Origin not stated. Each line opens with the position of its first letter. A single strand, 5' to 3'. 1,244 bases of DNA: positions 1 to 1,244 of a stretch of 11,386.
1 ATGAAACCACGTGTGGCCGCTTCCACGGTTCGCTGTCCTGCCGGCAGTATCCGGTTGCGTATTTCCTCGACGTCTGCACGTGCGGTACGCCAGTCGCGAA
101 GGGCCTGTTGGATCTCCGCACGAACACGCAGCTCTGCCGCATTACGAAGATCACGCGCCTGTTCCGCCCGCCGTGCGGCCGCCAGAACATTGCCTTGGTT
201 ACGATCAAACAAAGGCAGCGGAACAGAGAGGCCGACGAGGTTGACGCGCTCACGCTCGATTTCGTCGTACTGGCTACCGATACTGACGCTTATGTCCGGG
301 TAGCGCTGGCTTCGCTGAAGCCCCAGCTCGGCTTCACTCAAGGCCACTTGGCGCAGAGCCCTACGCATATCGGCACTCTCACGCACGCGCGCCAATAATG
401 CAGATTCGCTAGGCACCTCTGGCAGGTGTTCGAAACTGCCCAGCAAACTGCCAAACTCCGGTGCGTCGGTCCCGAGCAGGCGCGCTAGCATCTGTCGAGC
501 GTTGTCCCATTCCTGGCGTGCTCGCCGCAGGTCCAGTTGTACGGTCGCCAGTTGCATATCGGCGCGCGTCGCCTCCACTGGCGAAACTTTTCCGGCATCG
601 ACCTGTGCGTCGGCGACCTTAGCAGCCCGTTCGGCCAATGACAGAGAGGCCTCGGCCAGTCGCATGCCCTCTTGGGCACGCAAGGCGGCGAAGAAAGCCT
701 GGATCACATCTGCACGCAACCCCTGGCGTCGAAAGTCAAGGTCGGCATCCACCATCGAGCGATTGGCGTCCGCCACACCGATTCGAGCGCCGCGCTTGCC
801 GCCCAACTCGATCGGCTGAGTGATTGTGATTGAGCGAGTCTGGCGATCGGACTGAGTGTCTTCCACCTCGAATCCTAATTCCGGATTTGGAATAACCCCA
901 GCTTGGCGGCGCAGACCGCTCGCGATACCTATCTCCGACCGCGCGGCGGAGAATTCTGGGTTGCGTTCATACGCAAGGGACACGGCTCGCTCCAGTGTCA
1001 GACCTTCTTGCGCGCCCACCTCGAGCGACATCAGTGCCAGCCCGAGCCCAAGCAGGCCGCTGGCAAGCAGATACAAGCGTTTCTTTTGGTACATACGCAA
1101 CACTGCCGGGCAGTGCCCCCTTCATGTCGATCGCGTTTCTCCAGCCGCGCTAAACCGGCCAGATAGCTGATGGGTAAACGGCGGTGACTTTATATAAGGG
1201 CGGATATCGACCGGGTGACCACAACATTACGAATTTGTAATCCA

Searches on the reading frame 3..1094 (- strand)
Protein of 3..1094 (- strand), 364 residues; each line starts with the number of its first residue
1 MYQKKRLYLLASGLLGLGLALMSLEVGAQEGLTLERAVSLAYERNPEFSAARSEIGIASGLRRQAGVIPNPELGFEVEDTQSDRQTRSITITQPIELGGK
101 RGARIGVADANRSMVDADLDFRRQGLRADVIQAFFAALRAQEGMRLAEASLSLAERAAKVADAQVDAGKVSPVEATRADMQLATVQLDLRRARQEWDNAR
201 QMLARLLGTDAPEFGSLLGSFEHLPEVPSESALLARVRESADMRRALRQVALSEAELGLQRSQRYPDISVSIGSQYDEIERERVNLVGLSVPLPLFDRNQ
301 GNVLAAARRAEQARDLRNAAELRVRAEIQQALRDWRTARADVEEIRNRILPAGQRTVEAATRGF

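Call 10: search_protein_families(library=ncbifam, proteins=[window:3-1094:-], max_evalue=0.01)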
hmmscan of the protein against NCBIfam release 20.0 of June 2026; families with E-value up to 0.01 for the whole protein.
window:3-1094:- (364 aa): 5 families
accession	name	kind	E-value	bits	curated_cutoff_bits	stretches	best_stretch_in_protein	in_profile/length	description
NF045679.1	DiMtlExpIhpA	equivalog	2.9e-40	138.2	650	1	24-363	23-369/424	divalent metal ion exporter subunit IhpA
TIGR01844.1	type_I_sec_TolC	subfamily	1.6e-26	93.3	225.15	1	32-361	3-352/414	TolC family outer membrane protein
TIGR01845.1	outer_NodT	subfamily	1.2e-12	47.4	210.05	1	88-335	129-380/460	efflux transporter outer membrane subunit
NF033143.1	efflux_OM_AdeK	equivalog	3.4e-05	22.8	900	1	125-361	167-406/480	multidrug efflux RND transporter AdeIJK outer membrane channel subunit AdeK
NF007002.0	PRK09465.1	equivalog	0.0015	17.1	495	1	77-222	80-225/460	outer membrane channel protein TolC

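Call 11: search_protein_families(library=pfam, proteins=[window:3-1094:-], max_evalue=0.01)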
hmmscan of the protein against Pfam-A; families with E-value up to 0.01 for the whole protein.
window:3-1094:- (364 aa): 1 family
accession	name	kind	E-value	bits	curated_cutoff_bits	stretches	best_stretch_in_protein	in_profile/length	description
PF02321.23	OEP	-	4e-43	147.9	22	2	34-208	1-187/187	Outer membrane efflux protein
